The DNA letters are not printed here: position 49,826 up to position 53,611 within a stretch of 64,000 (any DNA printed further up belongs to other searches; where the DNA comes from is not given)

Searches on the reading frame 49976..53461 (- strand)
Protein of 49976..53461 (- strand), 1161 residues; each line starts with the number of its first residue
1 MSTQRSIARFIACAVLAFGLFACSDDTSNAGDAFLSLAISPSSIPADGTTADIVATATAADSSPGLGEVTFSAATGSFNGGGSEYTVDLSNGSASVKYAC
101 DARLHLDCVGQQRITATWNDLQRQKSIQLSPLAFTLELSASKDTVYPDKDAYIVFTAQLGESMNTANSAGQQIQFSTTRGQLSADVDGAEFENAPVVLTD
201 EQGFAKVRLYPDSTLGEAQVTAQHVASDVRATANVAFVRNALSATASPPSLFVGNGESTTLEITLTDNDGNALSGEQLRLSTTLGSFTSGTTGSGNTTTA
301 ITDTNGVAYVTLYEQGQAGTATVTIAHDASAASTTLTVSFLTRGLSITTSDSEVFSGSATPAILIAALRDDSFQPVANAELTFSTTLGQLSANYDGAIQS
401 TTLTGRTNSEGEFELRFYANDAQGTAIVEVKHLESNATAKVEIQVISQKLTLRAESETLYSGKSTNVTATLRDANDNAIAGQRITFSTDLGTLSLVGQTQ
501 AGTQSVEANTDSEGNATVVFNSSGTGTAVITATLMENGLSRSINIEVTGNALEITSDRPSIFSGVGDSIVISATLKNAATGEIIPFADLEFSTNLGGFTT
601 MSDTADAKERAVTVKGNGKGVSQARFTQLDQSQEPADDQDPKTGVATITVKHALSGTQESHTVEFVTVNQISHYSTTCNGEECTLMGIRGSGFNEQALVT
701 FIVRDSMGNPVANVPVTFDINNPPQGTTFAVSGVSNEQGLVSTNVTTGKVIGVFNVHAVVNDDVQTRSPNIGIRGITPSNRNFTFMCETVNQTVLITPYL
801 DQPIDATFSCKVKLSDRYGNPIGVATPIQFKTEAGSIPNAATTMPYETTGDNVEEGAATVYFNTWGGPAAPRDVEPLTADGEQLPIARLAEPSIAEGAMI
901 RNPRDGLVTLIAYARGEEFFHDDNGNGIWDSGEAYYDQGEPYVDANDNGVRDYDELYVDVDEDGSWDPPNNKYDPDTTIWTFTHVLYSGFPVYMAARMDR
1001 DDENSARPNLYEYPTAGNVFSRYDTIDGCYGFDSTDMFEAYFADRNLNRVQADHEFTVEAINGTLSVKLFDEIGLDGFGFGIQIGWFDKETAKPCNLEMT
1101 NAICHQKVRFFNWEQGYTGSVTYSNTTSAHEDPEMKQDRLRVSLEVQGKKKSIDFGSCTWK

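Call 62: search_protein_families(library=pfam, proteins=[window:49976-53461:-], max_evalue=0.001)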
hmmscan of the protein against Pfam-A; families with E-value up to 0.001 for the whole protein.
window:49976-53461:- (1161 aa): 4 families
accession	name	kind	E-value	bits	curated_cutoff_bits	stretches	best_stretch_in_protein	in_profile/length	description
PF02369.22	Big_1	-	1.1e-29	102.8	34.9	3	464-547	18-92/93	Bacterial Ig-like domain (group 1)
PF09134.16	Invasin_D3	-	4.3e-29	101.3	33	4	452-531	7-94/98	Invasin, domain 3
PF17789.7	MG4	-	9.7e-05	23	24.7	0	702-756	21-71/95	Macroglobulin domain MG4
PF01835.25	MG2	-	0.00027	21.7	32.8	0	695-756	15-78/96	MG2 domain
